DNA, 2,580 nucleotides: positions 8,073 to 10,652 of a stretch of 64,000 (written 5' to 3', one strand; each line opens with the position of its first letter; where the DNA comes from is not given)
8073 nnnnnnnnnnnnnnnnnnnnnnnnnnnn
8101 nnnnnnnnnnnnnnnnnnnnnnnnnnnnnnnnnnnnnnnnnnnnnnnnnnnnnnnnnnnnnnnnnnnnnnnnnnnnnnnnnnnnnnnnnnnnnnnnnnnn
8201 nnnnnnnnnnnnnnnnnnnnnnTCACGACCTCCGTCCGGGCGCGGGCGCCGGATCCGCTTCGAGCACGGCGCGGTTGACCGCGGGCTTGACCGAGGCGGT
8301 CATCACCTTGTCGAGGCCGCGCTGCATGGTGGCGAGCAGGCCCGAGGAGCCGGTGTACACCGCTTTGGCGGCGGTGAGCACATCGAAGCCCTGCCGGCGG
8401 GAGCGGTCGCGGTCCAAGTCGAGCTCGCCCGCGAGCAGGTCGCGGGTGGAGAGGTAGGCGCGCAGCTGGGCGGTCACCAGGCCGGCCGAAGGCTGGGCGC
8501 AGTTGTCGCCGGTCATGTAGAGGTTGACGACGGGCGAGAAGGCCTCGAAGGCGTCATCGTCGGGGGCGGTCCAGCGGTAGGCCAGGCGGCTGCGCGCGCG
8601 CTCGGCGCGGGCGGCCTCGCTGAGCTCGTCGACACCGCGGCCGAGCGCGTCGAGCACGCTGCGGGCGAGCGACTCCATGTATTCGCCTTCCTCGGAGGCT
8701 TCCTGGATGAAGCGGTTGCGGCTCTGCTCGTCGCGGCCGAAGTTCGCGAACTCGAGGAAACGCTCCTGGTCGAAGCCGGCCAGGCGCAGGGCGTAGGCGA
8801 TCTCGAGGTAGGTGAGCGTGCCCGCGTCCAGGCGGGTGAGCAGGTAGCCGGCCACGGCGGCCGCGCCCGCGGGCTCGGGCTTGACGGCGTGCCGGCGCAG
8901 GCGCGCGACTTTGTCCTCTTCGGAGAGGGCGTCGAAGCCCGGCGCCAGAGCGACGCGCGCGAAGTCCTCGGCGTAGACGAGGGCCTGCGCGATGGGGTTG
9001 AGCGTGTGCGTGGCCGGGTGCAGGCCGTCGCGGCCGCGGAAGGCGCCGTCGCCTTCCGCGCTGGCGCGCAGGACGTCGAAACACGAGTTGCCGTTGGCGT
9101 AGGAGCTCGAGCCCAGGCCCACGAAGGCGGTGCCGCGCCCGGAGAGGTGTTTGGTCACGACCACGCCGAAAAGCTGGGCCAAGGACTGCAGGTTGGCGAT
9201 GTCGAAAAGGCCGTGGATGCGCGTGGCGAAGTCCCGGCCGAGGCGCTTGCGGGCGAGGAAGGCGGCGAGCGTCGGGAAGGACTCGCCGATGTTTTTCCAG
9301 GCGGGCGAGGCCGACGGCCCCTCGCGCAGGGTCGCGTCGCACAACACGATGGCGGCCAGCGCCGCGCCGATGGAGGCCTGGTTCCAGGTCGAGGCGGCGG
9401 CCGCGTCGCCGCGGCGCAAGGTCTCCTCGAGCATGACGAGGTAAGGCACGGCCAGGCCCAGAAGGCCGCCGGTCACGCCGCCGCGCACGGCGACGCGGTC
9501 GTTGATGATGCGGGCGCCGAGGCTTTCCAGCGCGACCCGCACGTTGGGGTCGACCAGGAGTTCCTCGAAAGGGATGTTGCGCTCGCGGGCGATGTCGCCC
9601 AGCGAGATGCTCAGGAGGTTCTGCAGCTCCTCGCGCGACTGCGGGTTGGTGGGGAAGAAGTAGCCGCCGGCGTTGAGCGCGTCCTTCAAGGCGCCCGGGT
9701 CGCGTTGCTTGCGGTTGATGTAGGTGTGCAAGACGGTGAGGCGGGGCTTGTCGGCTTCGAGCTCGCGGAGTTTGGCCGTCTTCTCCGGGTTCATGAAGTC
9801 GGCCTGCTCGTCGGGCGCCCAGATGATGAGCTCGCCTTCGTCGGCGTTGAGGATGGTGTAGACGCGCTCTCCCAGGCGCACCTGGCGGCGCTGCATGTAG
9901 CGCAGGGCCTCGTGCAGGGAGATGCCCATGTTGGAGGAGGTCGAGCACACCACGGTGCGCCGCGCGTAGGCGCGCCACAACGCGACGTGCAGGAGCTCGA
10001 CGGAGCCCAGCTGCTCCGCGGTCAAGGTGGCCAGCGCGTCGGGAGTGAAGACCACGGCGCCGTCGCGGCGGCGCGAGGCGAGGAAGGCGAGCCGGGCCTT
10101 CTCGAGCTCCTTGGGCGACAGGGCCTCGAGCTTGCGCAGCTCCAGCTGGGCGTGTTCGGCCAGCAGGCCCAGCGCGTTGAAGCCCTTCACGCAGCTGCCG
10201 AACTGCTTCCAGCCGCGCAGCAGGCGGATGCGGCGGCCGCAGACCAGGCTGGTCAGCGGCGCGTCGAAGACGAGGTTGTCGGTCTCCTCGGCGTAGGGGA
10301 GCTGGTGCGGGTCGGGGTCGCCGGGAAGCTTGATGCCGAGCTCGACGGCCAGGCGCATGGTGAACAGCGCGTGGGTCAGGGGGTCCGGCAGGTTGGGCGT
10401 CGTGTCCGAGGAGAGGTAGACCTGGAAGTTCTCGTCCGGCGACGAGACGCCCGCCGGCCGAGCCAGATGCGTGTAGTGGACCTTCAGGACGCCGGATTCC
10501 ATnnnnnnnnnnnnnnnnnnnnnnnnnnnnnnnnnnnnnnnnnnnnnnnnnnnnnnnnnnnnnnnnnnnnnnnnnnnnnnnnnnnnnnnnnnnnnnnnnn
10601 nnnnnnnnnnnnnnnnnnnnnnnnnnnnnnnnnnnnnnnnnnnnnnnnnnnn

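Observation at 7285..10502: Orphan 759-aa protein translationally coupled to an ArnA/FDH-type formyltransferase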

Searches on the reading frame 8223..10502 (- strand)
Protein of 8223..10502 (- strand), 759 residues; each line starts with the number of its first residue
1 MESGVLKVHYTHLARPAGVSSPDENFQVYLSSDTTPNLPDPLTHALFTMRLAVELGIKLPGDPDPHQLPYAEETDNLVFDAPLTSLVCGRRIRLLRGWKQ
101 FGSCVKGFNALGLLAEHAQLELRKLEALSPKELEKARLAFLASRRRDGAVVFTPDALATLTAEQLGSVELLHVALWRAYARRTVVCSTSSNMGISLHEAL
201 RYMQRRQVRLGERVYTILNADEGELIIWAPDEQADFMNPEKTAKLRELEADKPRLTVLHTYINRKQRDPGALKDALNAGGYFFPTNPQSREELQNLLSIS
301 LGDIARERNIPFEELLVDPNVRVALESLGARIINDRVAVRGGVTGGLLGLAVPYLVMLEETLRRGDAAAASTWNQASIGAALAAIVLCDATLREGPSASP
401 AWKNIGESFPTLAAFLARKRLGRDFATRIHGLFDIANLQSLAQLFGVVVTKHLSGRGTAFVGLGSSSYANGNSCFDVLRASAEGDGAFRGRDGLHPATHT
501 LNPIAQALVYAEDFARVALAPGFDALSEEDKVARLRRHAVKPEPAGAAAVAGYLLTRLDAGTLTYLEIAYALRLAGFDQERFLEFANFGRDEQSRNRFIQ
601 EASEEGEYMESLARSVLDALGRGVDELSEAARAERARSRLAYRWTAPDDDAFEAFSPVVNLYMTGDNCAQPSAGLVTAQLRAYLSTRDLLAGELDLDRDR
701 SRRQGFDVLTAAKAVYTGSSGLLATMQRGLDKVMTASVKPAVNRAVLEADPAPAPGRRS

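Call 5: search_protein_families(library=pfam, proteins=[window:8223-10502:-], max_evalue=0.01)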
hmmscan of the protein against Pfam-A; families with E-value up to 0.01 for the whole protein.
window:8223-10502:- (759 aa): 0 families

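Call 6: search_protein_families(library=ncbifam, proteins=[window:8223-10502:-], max_evalue=0.01)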
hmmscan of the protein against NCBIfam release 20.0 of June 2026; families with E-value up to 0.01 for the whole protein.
window:8223-10502:- (759 aa): 0 families

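Call 8: find_homologous_proteins(query=window:8226-10502:-)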
Query window:8226-10502:- (759 aa): 204 proteins with E <= 0.001 among 8000 candidates; the best 120 are listed.
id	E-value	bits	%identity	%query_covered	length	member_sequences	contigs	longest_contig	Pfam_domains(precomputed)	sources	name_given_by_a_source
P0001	0.0e+0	1516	91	100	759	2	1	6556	-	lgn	-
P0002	0.0e+0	1514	90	100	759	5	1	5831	-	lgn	-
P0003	0.0e+0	1388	83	100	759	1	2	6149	-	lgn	-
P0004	0.0e+0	1089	67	98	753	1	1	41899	-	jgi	jgi:hypothetical protein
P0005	7.2e-298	1008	64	97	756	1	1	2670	-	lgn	-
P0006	2.5e-295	1000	62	99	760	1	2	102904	-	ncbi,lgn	-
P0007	8.1e-247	839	56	96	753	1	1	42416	-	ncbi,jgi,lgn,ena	jgi:hypothetical protein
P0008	3.2e-242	824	57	93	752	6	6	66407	-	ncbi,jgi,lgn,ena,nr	ncbi:MAG TPA: hypothetical protein DIT64_21950 [Verrucomicrobiales bacterium]|nr:hypothetical protei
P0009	3.6e-242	824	56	96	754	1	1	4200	-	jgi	-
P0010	6.1e-242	823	55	96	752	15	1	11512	-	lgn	-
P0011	1.9e-241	822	55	96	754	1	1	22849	-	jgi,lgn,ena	-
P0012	3.9e-238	811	55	97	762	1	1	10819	-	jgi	jgi:hypothetical protein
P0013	7.3e-238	810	57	93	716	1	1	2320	-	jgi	jgi:hypothetical protein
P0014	3.6e-237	807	54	95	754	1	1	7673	-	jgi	jgi:hypothetical protein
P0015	8.9e-236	803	54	95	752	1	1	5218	-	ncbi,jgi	jgi:hypothetical protein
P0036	9.1e-215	733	55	87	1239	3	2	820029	PF00501.35,PF13193.13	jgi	jgi:long-chain acyl-CoA synthetase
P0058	4.3e-205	701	46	98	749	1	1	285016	-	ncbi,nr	ncbi:MAG: hypothetical protein JNL57_00965 [Bacteroidetes bacterium]|nr:hypothetical protein [Bacter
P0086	8.4e-194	664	54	88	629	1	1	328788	-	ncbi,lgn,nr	ncbi:MAG: hypothetical protein HY927_02100 [Elusimicrobia bacterium]|nr:hypothetical protein [Elusim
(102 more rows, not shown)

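Call 9: search_solved_structures(query=window:8226-10502:-, max_evalue=10)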
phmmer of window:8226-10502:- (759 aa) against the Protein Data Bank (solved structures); distinct sequences matched with E-value up to 10: 1.
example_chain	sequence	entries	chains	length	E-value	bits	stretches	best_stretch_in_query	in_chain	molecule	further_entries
4yxv_A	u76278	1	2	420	1.2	10.6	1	474-533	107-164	Polyketide biosynthesis 3-hydroxy-3-methylglutaryl-ACP synthase PksG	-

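Call 18: find_encoding_contigs(protein=P0058, flank=10000, max_places=1)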
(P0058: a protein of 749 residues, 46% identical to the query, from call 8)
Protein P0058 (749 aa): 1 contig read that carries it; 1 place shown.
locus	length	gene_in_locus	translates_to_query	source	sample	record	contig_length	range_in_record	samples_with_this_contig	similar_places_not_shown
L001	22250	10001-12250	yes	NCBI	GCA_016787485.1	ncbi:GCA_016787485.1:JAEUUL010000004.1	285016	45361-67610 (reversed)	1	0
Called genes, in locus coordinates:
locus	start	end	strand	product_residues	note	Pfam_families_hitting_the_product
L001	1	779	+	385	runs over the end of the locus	-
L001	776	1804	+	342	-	PF01408:GFO_IDH_MocA, PF03447:NAD_binding_3 (weak), PF22725:GFO_IDH_MocA_C3, PF02894:GFO_IDH_MocA_C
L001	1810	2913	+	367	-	PF01041:DegT_DnrJ_EryC1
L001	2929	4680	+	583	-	-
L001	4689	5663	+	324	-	PF00535:Glycos_transf_2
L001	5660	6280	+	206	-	PF00132:Hexapep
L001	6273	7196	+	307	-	-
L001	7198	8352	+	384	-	PF01053:Cys_Met_Meta_PP (weak), PF00155:Aminotran_1_2, PF01041:DegT_DnrJ_EryC1 (weak)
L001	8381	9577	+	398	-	PF22660:RS_preATP-grasp-like (faint), PF01071:GARS_A, PF02655:ATP-grasp_3, PF13535:ATP-grasp_4, PF18603:LAL_C2 (weak)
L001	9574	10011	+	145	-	PF01042:Ribonuc_L-PSP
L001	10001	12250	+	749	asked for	-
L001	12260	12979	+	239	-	PF04909:Amidohydro_2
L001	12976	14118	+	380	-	PF00155:Aminotran_1_2, PF01041:DegT_DnrJ_EryC1, PF00266:Aminotran_5 (weak)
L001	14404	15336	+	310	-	PF00534:Glycos_transf_1, PF13692:Glyco_trans_1_4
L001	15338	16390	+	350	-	PF00465:Fe-ADH, PF25137:ADH_Fe_C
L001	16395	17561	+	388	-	PF01053:Cys_Met_Meta_PP (weak), PF00155:Aminotran_1_2 (weak), PF01041:DegT_DnrJ_EryC1, PF01212:Beta_elim_lyase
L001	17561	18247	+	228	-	PF02348:CTP_transf_3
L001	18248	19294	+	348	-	PF03102:NeuB, PF08666:SAF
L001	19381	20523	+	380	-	PF02350:Epimerase_2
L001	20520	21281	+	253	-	PF00977:His_biosynth, PF03060:NMO (faint)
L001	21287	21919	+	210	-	PF00117:GATase, PF07685:GATase_3, PF01174:SNO (faint)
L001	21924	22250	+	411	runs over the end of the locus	-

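Call 19: find_encoding_contigs(protein=P0036, flank=10000, max_places=1)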
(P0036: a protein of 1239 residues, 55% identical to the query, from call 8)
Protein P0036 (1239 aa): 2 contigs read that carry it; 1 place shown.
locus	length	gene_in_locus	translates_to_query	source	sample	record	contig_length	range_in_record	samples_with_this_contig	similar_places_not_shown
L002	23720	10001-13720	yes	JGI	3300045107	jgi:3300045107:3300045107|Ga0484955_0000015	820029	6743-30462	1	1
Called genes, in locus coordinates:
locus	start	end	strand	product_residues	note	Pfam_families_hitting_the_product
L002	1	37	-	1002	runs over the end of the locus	PF00515:TPR_1 (faint), PF07719:TPR_2 (faint), PF13181:TPR_8 (faint), PF13414:TPR_11 (faint), PF13428:TPR_14 (faint), PF13432:TPR_16 (weak), PF13424:TPR_12 (weak), PF13432:TPR_16, +4 more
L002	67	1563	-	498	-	PF13432:TPR_16, PF12895:ANAPC3 (weak), PF14559:TPR_19, PF00515:TPR_1 (weak), PF07719:TPR_2 (weak), PF13424:TPR_12, PF13428:TPR_14 (weak), PF13432:TPR_16, +14 more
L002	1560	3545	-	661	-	PF14559:TPR_19 (weak), PF13429:TPR_15 (weak), PF13432:TPR_16, PF23914:TPR_CcmH_CycH (weak), PF00515:TPR_1 (weak), PF07719:TPR_2 (weak), PF13181:TPR_8 (weak), PF14559:TPR_19, +8 more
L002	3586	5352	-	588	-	PF00437:T2SSE, PF13191:AAA_16 (weak)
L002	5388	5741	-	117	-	-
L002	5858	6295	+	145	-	-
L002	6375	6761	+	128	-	-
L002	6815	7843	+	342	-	-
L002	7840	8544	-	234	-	PF02348:CTP_transf_3, PF12804:NTP_transf_3 (weak)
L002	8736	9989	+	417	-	PF02812:ELFV_dehydrog_N, PF00208:ELFV_dehydrog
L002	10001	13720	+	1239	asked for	PF00501:AMP-binding, PF13193:AMP-binding_C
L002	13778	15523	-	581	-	PF12895:ANAPC3 (faint), PF13428:TPR_14 (faint), PF23914:TPR_CcmH_CycH (faint), PF07719:TPR_2 (faint), PF13431:TPR_17 (faint), PF13432:TPR_16 (faint)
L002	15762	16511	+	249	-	PF05050:Methyltransf_21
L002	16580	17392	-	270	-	PF05721:PhyH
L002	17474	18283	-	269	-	-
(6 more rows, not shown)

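Call 21: find_encoding_contigs(protein=P0086, flank=10000, max_places=1)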
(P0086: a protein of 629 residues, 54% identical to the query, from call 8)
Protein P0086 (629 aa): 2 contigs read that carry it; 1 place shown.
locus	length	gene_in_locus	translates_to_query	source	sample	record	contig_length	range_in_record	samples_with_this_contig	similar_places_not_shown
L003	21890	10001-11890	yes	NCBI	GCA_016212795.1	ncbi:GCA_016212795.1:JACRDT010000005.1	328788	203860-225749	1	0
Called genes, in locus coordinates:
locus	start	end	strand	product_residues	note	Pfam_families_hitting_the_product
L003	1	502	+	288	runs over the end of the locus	PF24575:TPR_Slam (faint), PF00515:TPR_1 (faint), PF07719:TPR_2 (faint), PF13181:TPR_8 (faint), PF13414:TPR_11 (weak), PF13428:TPR_14 (faint), PF13432:TPR_16 (faint), PF14559:TPR_19, +2 more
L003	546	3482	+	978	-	PF00515:TPR_1 (faint), PF07719:TPR_2 (faint), PF12895:ANAPC3 (faint), PF13181:TPR_8 (faint), PF13432:TPR_16, PF14559:TPR_19 (weak), PF00069:Pkinase, PF07714:PK_Tyr_Ser-Thr, +3 more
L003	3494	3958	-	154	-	-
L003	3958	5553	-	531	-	PF16982:Flp1_like (weak)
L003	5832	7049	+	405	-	PF03781:FGE-sulfatase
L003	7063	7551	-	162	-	-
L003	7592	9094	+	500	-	PF00501:AMP-binding, PF13193:AMP-binding_C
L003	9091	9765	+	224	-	PF04199:Cyclase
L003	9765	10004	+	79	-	PF00550:PP-binding (weak)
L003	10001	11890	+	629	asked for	-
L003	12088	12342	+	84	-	PF14319:Zn_Tnp_IS91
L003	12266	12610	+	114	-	PF17342:DUF5372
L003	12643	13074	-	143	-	PF01797:Y1_Tnp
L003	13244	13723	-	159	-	-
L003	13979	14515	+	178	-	PF13384:HTH_23, PF13518:HTH_28, PF13551:HTH_29, PF13565:HTH_32, PF13592:HTH_33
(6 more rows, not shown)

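Call 22: find_encoding_contigs(protein=P0008, flank=10000, max_places=1)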
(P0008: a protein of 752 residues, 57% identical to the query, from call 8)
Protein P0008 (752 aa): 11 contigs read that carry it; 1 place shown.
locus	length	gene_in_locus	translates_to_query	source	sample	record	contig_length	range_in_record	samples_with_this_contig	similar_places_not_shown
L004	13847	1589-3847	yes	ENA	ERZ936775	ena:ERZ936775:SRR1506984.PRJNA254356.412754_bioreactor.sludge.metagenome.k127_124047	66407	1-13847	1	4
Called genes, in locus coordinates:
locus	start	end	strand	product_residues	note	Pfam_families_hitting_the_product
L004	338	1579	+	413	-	PF02812:ELFV_dehydrog_N, PF00208:ELFV_dehydrog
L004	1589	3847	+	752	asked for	-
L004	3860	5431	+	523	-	PF00501:AMP-binding, PF13193:AMP-binding_C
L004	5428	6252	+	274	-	-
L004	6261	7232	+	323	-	PF00132:Hexapep, PF14602:Hexapep_2 (weak)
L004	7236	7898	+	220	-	PF04199:Cyclase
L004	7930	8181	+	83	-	-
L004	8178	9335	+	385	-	PF13489:Methyltransf_23, PF05175:MTS (faint), PF08241:Methyltransf_11, PF08242:Methyltransf_12, PF13649:Methyltransf_25, PF13847:Methyltransf_31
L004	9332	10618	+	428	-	PF02522:Antibiotic_NAT, PF09940:DUF2172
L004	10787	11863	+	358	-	PF13384:HTH_23 (weak), PF13518:HTH_28 (faint), PF13551:HTH_29 (weak), PF13358:DDE_3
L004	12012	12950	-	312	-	PF14100:DUF6807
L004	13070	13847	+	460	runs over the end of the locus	-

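Call 23: predict_structure(alignment_id=A1)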
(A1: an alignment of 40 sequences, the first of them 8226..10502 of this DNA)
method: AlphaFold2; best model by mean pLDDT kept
length: 759 residues; sequences in the alignment: 40
mean_pLDDT: 88.5   pTM: 0.89
mean pLDDT of the five models: 88.5, 88.5, 86.4, 86.2, 85.2
residues with pLDDT >= 90: 516; 70-90: 174; 50-70: 34; < 50: 35
segments of 3 or more residues with pLDDT < 50: 1-11, 13-24, 468-470, 755-759
pLDDT, mean of each block of 10 residues (from residue 1): 35 45 68 69 95 97 91 95 95 96 92 95 96 97 95 95 95 98 90 95 96 95 94 79 92 94 84 96 86 91 95 95 93 91 89 97 96 82 93 91 94 97 96 75 80 70 49 81 93 90 97 97 97 97 91 96 97 98 96 94 93 98 95 92 90 94 90 98 97 91 76 83 83 76 71 48
secondary structure, 60 per line:
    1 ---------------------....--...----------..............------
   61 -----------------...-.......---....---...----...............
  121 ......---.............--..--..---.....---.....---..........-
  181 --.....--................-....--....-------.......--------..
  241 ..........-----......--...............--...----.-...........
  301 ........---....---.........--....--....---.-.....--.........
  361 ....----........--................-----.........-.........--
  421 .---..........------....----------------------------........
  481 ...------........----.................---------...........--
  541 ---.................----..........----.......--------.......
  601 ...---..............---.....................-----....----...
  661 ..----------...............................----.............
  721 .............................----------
elements in order (helices of 4 or more, strands of 3 or more residues): H22-25 E28-30 H41-54 E78-80 H82-88 E92-95 H106-126 H130-142 H154-158 H162-166 H170-179 E183-187 H190-205 E207-210 E213-216 E224-230 H239-250 E256-261 H264-278 E281-283 H290-308 H312-315 H319-327 E330-333 E336-339 H345-349 H352-364 E369-376 H379-394 H400-408 H410-418 E425-434 H441-444 H473-483 H490-493 E494-497 H502-518 H528-538 H544-560 H565-574 H579-585 H594-603 H607-620 H624-644 H650-653 E658-662 H673-703 H708-749

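Call 25: fold_search(model_id=the predicted structure, library=pdb)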
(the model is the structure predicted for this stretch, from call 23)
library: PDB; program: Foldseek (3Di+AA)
matches with E <= 10: 441; with E <= 0.001: 7
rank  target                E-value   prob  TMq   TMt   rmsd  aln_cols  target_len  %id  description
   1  8zkv_C                3.9e-04  1.00  0.30  0.62   8.4       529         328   11  Crystal structure of mutant catalytic domains of threonine deaminase in complex with PLP (released 2024-06-12)
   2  4d9g_A                5.3e-04  1.00  0.29  0.53  11.3       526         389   11  Crystal structure of Selenomethionine incorporated holo Diaminopropionate ammonia lyase from Escherichia coli (released 2012-04-25)
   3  8zkv_D                5.6e-04  1.00  0.30  0.64   8.2       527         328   11  Crystal structure of mutant catalytic domains of threonine deaminase in complex with PLP (released 2024-06-12)
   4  3ss7                  6.7e-04  1.00  0.31  0.48  11.2       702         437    9  Crystal structure of holo D-serine dehydratase from Escherichia coli at 1.55 A resolution (released 2012-01-18)
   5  4d9g_B                7.3e-04  1.00  0.29  0.51  11.5       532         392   10  Crystal structure of Selenomethionine incorporated holo Diaminopropionate ammonia lyase from Escherichia coli (released 2012-04-25)
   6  2d1f_A                8.7e-04  1.00  0.26  0.49  10.3       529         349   14  Structure of Mycobacterium tuberculosis threonine synthase (released 2006-09-05)
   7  4d9i_A                9.1e-04  1.00  0.31  0.56  10.9       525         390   11  Crystal structure of holo Diaminopropionate ammonia lyase from Escherichia coli (released 2012-04-25)
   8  9d2q                  1.3e-03  1.00  0.29  0.43  10.9       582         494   10  Crystal structure of E. coli Threonine dehydratase (released 2025-04-09)
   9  8zkv_A                2.6e-03  1.00  0.30  0.65   8.9       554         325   11  Crystal structure of mutant catalytic domains of threonine deaminase in complex with PLP (released 2024-06-12)
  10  4d9k_C                2.7e-03  1.00  0.27  0.52   8.1       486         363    9  Crystal structure of Escherichia coli Diaminopropionate ammonia lyase in apo form (released 2012-04-25)
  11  4d9k_A                3.1e-03  1.00  0.29  0.56  10.8       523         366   10  Crystal structure of Escherichia coli Diaminopropionate ammonia lyase in apo form (released 2012-04-25)
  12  3iau_B                3.2e-03  1.00  0.26  0.51  10.6       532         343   11  The structure of the processed form of threonine deaminase isoform 2 from Solanum lycopersicum (released 2009-07-28)
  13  4d9m_B                3.4e-03  1.00  0.32  0.58  10.7       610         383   10  Crystal structure of Diaminopropionate ammonia lyase from Escherichia coli in complex with aminoacrylate-PLP azomethin (released 2012-04-25)
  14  9jfi_A                3.7e-03  1.00  0.29  0.62   8.2       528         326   12  Structure of wild type catalytic domains of threonine deaminase in complex with PLP (released 2025-05-14)
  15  9jfi_B                3.9e-03  1.00  0.28  0.61   8.4       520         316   11  Structure of wild type catalytic domains of threonine deaminase in complex with PLP (released 2025-05-14)
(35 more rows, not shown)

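Call 26: search_protein_representatives(alignment_id=A1)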
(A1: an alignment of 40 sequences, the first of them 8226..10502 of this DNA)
Query: 40 sequences, 749 profile positions. Proteins with E-value up to 0.001 (for the whole library): 103; up to 1e-10: 96; up to 1e-30: 61. The best 103 are listed.
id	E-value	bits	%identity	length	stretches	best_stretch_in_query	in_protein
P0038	0.0e+00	1194.5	-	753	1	1-747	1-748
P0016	0.0e+00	1142.9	-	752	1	2-746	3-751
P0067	0.0e+00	1119.4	-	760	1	2-747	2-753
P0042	0.0e+00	1104.8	-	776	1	2-747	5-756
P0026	0.0e+00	1030.6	-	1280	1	29-743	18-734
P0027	0.0e+00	1014.9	-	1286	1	29-743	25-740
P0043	4.2e-295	997.4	-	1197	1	30-741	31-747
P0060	1.1e-289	979.4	-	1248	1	4-697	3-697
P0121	9.6e-237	804.4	-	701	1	3-681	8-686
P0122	1.0e-230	784.5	-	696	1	4-683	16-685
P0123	5.3e-221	752.4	-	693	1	2-678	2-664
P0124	2.6e-220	750.1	-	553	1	188-739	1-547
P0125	1.1e-212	724.9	-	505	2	414-672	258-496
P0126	1.8e-203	694.4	-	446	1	1-444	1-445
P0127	1.7e-195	668.0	-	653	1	3-681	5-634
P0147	1.6e-54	202.0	-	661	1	35-628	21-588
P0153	8.1e-47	176.5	-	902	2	71-313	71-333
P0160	1.3e-41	159.2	-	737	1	79-638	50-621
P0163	8.4e-40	153.2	-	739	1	68-520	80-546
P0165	3.6e-38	147.9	-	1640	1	134-584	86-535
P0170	1.4e-34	136.0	-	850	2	69-298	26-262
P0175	1.7e-28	115.9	-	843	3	159-462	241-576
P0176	2.9e-28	115.1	-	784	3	67-293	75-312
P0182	7.8e-25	103.8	-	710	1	72-622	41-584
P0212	1.6e-06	43.2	-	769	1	253-420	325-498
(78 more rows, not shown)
